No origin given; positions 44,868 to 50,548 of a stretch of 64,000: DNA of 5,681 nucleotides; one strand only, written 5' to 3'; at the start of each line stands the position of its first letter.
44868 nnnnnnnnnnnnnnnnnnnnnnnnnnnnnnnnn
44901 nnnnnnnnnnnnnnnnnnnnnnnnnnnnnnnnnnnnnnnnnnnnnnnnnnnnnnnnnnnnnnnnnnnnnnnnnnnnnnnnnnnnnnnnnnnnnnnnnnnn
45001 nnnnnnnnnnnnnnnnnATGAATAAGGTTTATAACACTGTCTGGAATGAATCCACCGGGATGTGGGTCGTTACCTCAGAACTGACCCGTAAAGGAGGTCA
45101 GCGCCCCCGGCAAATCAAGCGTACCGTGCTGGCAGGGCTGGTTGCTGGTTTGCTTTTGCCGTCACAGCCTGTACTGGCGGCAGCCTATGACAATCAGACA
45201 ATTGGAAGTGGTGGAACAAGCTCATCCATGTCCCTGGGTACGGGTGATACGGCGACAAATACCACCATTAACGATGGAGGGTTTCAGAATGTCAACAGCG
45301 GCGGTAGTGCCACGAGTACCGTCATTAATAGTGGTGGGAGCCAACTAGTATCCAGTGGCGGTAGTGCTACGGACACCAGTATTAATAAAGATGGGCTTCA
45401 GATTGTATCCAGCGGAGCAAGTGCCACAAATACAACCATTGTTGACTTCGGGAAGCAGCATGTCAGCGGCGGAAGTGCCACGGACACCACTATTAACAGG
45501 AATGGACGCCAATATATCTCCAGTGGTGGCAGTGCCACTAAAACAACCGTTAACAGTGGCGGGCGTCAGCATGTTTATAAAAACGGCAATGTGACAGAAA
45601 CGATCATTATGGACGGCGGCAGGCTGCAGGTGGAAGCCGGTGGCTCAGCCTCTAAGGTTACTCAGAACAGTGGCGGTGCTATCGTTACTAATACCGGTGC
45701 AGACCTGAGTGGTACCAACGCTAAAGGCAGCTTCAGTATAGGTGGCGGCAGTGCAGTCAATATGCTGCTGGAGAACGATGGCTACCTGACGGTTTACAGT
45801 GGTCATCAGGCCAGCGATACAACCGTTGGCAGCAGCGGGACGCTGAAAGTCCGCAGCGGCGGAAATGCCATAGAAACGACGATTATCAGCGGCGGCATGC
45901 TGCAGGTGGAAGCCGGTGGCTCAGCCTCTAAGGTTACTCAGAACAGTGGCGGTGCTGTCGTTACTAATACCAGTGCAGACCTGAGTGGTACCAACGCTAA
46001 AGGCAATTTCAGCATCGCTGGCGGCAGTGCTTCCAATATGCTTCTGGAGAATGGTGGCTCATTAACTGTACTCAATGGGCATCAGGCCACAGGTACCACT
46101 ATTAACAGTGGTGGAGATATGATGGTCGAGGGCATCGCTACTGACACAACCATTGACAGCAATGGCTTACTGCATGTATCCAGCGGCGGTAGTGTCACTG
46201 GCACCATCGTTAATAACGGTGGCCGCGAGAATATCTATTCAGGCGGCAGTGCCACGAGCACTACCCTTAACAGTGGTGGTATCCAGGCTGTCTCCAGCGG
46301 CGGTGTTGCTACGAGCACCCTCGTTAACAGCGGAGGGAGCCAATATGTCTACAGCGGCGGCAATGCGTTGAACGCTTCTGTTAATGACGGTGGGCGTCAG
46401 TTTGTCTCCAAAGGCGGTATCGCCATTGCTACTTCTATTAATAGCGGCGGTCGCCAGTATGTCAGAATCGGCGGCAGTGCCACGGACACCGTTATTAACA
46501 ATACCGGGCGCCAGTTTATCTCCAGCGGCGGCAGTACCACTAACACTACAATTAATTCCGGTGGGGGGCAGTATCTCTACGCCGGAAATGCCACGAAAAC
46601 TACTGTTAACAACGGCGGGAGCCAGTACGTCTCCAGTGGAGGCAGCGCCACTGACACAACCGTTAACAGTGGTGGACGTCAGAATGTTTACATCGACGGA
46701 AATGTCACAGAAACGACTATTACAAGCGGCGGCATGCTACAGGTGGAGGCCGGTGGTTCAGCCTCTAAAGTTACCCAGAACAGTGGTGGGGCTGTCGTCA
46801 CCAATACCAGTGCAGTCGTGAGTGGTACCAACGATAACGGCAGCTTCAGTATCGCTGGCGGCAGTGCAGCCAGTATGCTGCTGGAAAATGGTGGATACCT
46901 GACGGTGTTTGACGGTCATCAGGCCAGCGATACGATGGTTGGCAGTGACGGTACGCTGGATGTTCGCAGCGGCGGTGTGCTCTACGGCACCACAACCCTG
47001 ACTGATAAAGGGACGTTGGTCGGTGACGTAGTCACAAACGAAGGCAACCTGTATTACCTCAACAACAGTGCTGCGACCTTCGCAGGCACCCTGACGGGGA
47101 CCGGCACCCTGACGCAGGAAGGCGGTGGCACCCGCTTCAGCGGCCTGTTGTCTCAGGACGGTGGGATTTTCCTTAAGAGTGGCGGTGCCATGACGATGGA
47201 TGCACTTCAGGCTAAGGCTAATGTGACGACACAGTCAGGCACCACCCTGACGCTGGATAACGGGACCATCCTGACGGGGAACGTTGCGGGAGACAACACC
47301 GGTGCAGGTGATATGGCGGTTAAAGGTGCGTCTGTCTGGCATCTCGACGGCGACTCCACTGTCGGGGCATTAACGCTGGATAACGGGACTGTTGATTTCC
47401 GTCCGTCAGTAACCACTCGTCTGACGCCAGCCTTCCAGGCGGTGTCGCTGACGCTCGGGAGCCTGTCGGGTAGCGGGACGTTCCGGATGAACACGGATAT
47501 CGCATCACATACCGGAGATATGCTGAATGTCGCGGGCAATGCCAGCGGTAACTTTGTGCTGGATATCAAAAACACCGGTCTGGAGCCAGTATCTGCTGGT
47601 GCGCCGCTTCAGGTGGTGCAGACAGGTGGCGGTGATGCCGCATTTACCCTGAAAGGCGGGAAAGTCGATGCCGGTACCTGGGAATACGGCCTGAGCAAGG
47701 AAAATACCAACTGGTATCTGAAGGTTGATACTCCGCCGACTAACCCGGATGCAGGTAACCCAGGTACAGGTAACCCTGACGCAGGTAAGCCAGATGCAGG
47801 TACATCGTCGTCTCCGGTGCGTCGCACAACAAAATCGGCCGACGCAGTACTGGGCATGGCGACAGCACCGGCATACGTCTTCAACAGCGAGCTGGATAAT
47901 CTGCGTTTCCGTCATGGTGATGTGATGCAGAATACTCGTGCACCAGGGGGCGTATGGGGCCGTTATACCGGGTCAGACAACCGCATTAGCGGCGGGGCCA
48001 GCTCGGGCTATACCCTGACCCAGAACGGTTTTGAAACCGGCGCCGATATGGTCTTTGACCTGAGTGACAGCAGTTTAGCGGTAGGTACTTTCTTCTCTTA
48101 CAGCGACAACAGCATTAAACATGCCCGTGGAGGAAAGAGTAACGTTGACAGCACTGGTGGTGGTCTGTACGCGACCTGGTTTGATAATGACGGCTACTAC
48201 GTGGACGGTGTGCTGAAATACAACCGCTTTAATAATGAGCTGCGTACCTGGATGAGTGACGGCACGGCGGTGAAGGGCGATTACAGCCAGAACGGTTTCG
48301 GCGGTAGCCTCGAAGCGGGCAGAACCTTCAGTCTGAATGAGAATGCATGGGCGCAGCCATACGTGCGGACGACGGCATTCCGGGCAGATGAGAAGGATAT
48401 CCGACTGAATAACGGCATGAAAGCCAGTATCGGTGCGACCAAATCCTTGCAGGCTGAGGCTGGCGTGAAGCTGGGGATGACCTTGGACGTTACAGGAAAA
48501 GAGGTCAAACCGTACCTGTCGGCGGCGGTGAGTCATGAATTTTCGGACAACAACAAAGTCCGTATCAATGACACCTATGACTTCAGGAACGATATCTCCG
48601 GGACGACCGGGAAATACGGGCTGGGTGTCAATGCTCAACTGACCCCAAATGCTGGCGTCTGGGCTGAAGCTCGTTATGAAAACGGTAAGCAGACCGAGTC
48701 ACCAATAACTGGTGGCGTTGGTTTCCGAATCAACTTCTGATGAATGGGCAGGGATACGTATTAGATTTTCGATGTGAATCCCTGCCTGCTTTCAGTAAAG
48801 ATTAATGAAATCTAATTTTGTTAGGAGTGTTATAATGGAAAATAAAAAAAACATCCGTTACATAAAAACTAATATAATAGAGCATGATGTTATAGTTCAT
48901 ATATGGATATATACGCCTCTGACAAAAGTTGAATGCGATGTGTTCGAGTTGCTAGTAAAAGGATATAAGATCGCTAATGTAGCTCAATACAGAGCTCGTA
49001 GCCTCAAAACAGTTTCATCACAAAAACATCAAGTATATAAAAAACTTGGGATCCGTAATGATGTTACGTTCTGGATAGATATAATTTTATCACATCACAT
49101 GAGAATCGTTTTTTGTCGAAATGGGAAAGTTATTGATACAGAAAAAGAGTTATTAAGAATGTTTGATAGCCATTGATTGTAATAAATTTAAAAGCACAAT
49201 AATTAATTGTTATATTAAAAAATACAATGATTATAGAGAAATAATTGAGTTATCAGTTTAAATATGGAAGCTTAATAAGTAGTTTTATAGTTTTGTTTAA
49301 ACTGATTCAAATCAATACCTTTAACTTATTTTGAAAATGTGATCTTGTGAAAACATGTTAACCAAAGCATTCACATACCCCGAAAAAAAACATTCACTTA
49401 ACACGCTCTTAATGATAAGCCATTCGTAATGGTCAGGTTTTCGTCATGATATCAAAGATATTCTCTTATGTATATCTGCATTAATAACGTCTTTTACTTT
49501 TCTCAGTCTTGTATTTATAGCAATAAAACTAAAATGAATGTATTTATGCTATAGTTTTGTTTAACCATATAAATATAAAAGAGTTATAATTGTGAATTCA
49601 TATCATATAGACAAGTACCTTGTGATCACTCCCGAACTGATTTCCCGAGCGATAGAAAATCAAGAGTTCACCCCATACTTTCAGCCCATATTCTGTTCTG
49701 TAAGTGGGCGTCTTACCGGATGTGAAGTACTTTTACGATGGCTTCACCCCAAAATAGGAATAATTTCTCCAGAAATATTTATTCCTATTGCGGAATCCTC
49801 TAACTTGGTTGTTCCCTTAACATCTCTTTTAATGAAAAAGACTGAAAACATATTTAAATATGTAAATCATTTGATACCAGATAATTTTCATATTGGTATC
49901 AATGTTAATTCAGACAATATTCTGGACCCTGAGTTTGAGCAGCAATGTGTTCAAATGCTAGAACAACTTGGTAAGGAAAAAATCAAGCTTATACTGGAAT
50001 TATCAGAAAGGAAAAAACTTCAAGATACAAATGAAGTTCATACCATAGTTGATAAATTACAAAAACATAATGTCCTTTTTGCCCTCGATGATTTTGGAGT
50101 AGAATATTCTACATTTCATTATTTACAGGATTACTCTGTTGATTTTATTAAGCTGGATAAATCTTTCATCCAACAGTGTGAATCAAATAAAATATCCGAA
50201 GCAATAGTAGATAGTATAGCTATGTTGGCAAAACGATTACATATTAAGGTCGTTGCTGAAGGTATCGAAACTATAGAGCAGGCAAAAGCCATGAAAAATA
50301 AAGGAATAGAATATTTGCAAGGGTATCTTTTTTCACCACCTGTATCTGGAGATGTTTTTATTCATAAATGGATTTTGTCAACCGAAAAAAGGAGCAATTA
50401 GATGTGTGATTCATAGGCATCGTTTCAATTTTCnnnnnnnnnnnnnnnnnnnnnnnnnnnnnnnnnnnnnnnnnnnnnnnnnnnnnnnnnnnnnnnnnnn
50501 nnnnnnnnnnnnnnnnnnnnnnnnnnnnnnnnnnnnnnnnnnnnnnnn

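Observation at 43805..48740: Heptosyltransferase plus AIDA-I-type autotransporter, with three near-identical ~150-bp modules in the passenger domain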

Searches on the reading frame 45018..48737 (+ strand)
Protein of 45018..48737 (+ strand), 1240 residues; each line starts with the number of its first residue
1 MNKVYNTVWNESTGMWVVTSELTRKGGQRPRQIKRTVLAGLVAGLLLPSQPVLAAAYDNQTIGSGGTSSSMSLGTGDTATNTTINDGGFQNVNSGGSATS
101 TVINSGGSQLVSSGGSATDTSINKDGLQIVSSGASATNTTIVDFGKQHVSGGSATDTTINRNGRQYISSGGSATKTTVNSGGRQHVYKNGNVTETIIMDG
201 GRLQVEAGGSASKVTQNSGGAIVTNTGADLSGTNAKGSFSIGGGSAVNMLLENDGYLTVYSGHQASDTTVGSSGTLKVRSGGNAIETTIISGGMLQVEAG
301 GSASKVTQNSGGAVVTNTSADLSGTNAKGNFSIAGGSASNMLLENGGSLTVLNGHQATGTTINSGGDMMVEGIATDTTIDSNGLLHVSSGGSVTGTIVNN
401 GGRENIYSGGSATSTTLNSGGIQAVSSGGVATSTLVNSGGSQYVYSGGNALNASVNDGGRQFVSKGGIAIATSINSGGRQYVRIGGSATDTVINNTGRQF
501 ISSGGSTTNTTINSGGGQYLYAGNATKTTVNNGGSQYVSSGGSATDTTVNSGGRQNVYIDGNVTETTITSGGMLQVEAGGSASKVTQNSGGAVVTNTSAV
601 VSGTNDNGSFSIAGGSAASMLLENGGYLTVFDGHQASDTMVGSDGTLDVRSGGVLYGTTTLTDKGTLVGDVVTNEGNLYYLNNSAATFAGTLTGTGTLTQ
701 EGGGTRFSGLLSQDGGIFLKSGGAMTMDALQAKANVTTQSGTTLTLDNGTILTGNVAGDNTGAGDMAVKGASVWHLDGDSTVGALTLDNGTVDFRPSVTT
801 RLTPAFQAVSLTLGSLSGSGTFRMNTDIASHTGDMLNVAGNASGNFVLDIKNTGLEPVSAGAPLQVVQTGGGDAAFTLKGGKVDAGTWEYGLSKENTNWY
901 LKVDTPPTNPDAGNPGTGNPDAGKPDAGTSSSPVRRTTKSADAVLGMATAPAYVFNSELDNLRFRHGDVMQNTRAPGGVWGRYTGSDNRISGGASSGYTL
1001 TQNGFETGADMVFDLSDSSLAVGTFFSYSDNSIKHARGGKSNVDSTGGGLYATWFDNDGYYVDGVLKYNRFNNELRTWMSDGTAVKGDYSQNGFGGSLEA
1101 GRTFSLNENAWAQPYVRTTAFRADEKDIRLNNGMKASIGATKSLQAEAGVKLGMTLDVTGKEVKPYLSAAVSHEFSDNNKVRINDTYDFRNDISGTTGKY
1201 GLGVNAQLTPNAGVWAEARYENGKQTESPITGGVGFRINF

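Call 18: search_solved_structures(query=window:45018-48737:+)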
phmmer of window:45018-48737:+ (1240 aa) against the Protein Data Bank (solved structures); distinct sequences matched with E-value up to 0.001: 13.
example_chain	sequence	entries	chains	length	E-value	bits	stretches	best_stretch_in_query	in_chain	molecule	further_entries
4q1q_A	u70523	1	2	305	1.9e-115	390.2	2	383-626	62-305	Adhesin/invasin TibA autotransporter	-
4kh3_A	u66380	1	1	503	1.4e-55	191.9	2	346-654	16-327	Antigen 43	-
7ko9_A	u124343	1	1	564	4.3e-53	183.6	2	341-648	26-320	AidA-I family adhesin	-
7koh_A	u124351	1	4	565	5.4e-53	183.3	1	348-649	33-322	Antigen 43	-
7kob_A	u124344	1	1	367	1.3e-44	155.5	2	349-654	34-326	Antigen 43b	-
7akv_G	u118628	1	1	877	1.5e-28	102.4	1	757-1239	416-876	Vag8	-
3qq2_A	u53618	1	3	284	2.8e-21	78.2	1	967-1240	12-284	BrkA autotransporter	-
1dab_A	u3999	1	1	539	1.8e-13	52.4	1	758-901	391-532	P.69 PERTACTIN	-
3h09_A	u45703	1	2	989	6.3e-12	47.3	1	733-899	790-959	Immunoglobulin A1 protease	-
3syj_A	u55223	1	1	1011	9.1e-11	43.5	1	660-899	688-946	Adhesion and penetration protein autotransporter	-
7ttc_P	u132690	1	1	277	2.6e-10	42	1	961-1186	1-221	Serine protease EspP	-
2iou_G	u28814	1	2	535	3.2e-10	41.7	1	563-901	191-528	Pertactin Extracellular Domain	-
2qom_A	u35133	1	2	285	3.6e-10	41.5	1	961-1186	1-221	Serine protease espP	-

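Call 33: search_protein_families(proteins=[window:45018-48737:+], library=ncbifam, max_evalue=0.00001)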
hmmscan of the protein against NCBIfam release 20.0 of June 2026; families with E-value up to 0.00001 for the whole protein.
window:45018-48737:+ (1240 aa): 6 families
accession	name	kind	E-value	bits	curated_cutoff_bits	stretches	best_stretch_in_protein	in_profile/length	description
TIGR01414.1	autotrans_barl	domain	1.8e-130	435.9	16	1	807-1240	4-432/432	autotransporter outer membrane beta-barrel domain-containing protein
NF033176.1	auto_AIDA-I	exception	6.2e-130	434.7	1200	5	115-290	523-699/1287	autotransporter adhesin AIDA-I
NF040482.1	auto_BafA_Cterm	equivalog_domain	6.4e-122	408.1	700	4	809-1240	187-643/643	BafA family autotransporter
TIGR04415.1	O_hepto_targRPT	repeat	2.5e-117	382.6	30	15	469-505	2-38/38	strand-loop-strand repeat protein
NF033177.1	auto_Ag43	equivalog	2.5e-115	386.7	1200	3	372-903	108-611/948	Ag43/Cah family autotransporter adhesin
NF007409.0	PRK09945.1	equivalog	1.2e-40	139.4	830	3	262-470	38-249/418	hypothetical protein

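Call 55: find_homologous_proteins(query=window:45018-48737:+, max_evalue=1e-100)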
Query window:45018-48737:+ (1240 aa): 944 proteins with E <= 1e-100 among 8000 candidates; the best 120 are listed.
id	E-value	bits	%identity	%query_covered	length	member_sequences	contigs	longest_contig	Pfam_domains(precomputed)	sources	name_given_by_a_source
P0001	0.0e+0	2562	91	100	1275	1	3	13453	PF03212.21,PF13018.12,PF02823.22,PF03797.26,PF16168.12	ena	-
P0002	0.0e+0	2559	91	100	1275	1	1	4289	PF03212.21,PF13018.12,PF02823.22,PF03797.26,PF16168.12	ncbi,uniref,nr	ncbi:autotransporter adhesin/invasin glycoprotein TibA [Escherichia coli]|uniref:autotransporter adh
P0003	0.0e+0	2558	90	100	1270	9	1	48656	PF03212.21,PF13018.12,PF03797.26,PF16168.12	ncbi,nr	ncbi:autotransporter outer membrane beta-barrel domain-containing protein [Escherichia coli]|nr:auto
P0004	0.0e+0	2556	91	100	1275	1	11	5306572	PF03212.21,PF13018.12,PF02823.22,PF03797.26,PF16168.12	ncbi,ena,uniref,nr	ncbi:autotransporter outer membrane beta-barrel domain-containing protein [Escherichia coli]|uniref:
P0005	0.0e+0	2555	91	100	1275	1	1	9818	PF03212.21,PF13018.12,PF02823.22,PF03797.26,PF16168.12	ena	-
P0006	0.0e+0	2555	91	100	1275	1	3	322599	PF03212.21,PF13018.12,PF03797.26,PF16168.12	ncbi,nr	ncbi:autotransporter adhesin/invasin glycoprotein TibA [Escherichia coli]|nr:autotransporter outer m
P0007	0.0e+0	2554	91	100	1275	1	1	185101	PF03212.21,PF13018.12,PF02823.22,PF03797.26,PF16168.12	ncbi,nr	ncbi:autotransporter adhesin/invasin glycoprotein TibA [Escherichia coli]|nr:autotransporter adhesin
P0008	0.0e+0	2554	91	100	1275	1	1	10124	PF03212.21,PF13018.12,PF02823.22,PF03797.26,PF16168.12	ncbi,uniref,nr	ncbi:autotransporter adhesin/invasin glycoprotein TibA [Escherichia coli]|uniref:autotransporter adh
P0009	0.0e+0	2517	78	88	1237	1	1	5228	PF03212.21,PF13018.12,PF02823.22,PF03797.26,PF16168.12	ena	-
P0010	0.0e+0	2502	90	100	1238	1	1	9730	PF03212.21,PF13018.12,PF03797.26,PF16168.12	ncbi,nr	ncbi:autotransporter outer membrane beta-barrel domain-containing protein [Escherichia coli]|nr:auto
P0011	0.0e+0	2491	90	100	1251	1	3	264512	PF03212.21,PF13018.12,PF02823.22,PF03797.26,PF16168.12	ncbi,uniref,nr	ncbi:autotransporter outer membrane beta-barrel domain-containing protein [Escherichia coli]|uniref:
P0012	0.0e+0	2487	90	100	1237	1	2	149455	PF03212.21,PF13018.12,PF03797.26,PF16168.12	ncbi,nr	ncbi:autotransporter outer membrane beta-barrel domain-containing protein [Escherichia coli]|nr:auto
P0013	0.0e+0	2486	90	100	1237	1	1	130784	PF03212.21,PF13018.12,PF03797.26,PF16168.12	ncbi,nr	ncbi:autotransporter outer membrane beta-barrel domain-containing protein [Escherichia coli]|nr:auto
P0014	0.0e+0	2457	90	100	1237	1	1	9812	PF03212.21,PF13018.12,PF03797.26,PF16168.12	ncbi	ncbi:autotransporter adhesin/invasin glycoprotein TibA [Escherichia coli]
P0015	0.0e+0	2432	90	88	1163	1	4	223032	PF03212.21,PF13018.12,PF03797.26,PF16168.12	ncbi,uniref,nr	ncbi:autotransporter outer membrane beta-barrel domain-containing protein [Salmonella enterica subsp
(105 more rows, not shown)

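Call 71: profile_search(protein=window:45018-48617:+)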
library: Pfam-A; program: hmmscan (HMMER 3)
A. the first sequence (1200 residues): domains with independent E <= 10: 18; with E <= 0.001: 14
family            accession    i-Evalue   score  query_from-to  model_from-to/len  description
Autotransporter   PF03797.25    1.8e-43   149.6     979-1197        1-233/255  Autotransporter beta-domain
Pertactin         PF03212.20    5.6e-41   139.7     782-902         1-120/121  Pertactin
AIDA              PF16168.11    3.6e-19    69.0     323-383         1-63/63  Adhesin of bacterial autotransporter system, probable stalk
AIDA              PF16168.11    7.7e-18    64.8     602-660         1-59/63  Adhesin of bacterial autotransporter system, probable stalk
AIDA              PF16168.11    1.1e-16    61.0     231-293         1-63/63  Adhesin of bacterial autotransporter system, probable stalk
ESPR              PF13018.11    3.5e-12    47.0       1-46          1-46/50  Extended Signal Peptide of Type V secretion system
AIDA              PF16168.11    3.3e-08    33.9     427-478        12-63/63  Adhesin of bacterial autotransporter system, probable stalk
AIDA              PF16168.11    4.6e-07    30.2     523-572        14-63/63  Adhesin of bacterial autotransporter system, probable stalk
AIDA              PF16168.11    1.3e-06    28.8      94-141        12-59/63  Adhesin of bacterial autotransporter system, probable stalk
AIDA              PF16168.11    8.9e-06    26.1     397-440        20-63/63  Adhesin of bacterial autotransporter system, probable stalk
AIDA              PF16168.11    1.1e-05    25.8     148-201        10-63/63  Adhesin of bacterial autotransporter system, probable stalk
AIDA              PF16168.11    3.1e-05    24.4      69-107        25-63/63  Adhesin of bacterial autotransporter system, probable stalk
AIDA              PF16168.11    3.7e-05    24.2     475-516        22-63/63  Adhesin of bacterial autotransporter system, probable stalk
AIDA              PF16168.11    0.00025    21.5     373-402        34-63/63  Adhesin of bacterial autotransporter system, probable stalk
AIDA              PF16168.11     0.0029    18.1     188-233        12-57/63  Adhesin of bacterial autotransporter system, probable stalk
ATP-synt_DE_N     PF02823.21      0.053    14.0     253-298        25-69/80  ATP synthase, Delta/Epsilon chain, beta-sandwich domain
AIDA              PF16168.11       0.06    13.9     569-604        22-57/63  Adhesin of bacterial autotransporter system, probable stalk
AIDA              PF16168.11      0.075    13.5     291-325        23-57/63  Adhesin of bacterial autotransporter system, probable stalk

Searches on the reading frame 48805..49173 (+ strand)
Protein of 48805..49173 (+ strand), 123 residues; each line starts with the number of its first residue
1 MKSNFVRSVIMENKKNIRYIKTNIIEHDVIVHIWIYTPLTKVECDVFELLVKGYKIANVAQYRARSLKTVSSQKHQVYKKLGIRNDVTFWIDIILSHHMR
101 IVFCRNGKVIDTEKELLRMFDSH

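Call 33: search_protein_families(proteins=[window:48805-49173:+], library=ncbifam, max_evalue=0.00001)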
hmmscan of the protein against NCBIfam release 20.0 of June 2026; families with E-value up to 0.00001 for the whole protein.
window:48805-49173:+ (123 aa): 3 families
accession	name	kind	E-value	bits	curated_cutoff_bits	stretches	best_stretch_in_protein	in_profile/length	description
NF008098.0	PRK10840.1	equivalog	1.6e-08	34.3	235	1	39-89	151-201/216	response regulator transcription factor RcsB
NF047608.1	LIC13292_fam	subfamily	4.8e-06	26.8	200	1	39-89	103-153/166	LIC13292 family transcriptional regulator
NF008548.0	PRK11475.1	equivalog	8.5e-06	25.4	176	0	38-89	134-185/207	DNA-binding transcriptional activator BglJ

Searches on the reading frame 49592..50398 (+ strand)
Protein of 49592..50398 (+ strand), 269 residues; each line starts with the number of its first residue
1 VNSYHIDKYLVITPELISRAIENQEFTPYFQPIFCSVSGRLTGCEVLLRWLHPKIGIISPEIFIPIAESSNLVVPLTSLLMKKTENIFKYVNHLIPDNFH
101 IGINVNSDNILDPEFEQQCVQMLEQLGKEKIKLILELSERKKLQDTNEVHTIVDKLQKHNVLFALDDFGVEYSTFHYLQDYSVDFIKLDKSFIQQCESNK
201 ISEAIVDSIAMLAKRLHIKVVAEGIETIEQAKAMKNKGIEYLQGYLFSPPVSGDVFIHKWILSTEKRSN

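Call 33: search_protein_families(proteins=[window:49592-50398:+], library=ncbifam, max_evalue=0.00001)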
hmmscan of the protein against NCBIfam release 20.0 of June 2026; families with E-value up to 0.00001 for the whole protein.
window:49592-50398:+ (269 aa): 15 families
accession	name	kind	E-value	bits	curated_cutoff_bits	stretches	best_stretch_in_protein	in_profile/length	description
NF007839.0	PRK10551.1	equivalog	8.7e-63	212.6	461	1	17-258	268-508/518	cyclic di-GMP phosphodiesterase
NF052458.1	PhdiestGepA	equivalog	4.4e-50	170.7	1200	1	17-252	596-833/840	phosphodiesterase GepA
NF008807.1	PRK11829.1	equivalog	1.6e-46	158.7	733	1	17-265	420-667/670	biofilm formation regulator HmsP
NF045675.1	PhdiestaseDibA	equivalog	3.3e-46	157.9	980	1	17-252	382-617/623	phosphodiesterase DibA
NF053781.1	cdiGMPphdstlr2612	equivalog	8.4e-46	156.2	1600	1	18-253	1021-1258/1268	Tlr1612 family c-di-GMP phosphodiesterase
NF007474.0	PRK10060.1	equivalog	3e-45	154.6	782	1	8-267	405-660/663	cyclic di-GMP phosphodiesterase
NF008467.0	PRK11359.1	equivalog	3.2e-37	128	857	1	17-263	549-794/800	oxygen-sensing cyclic-di-GMP phosphodiesterase DosP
NF052596.1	RR_EAL_PvrR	equivalog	2.4e-33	115.3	580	1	12-259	142-388/398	response regulator cyclic di-GMP phosphodiesterase PvrR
NF007298.0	PRK09776.1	equivalog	1.2e-26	92.9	1135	1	18-258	866-1104/1111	diguanylate cyclase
NF052265.1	EAL_dom_RimA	equivalog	7.2e-25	87.7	430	1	132-251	115-234/248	S6 modification regulatory phosphodiesterase RimA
NF008281.1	PRK11059.1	equivalog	1.1e-22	80.1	663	1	16-250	400-629/633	RNase E specificity factor CsrD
NF045673.1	c-di-GMPRcptLapD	equivalog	1.1e-22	80.1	1020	1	16-251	416-645/647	cyclic di-GMP receptor LapD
NF008617.0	PRK11596.1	equivalog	3.2e-14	52.8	190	1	29-252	33-244/255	cyclic-guanylate-specific phosphodiesterase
NF051476.1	CDiGphdiTpdA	equivalog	5.5e-12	45.3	1000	1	101-248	424-568/570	cyclic di-GMP phosphodiesterase TpdA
NF051880.1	FlagAsmCDGMPTipF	equivalog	1.5e-06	27.4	600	1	17-250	153-393/421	flagella assembly cyclic-di-GMP phosphodiesterase TipF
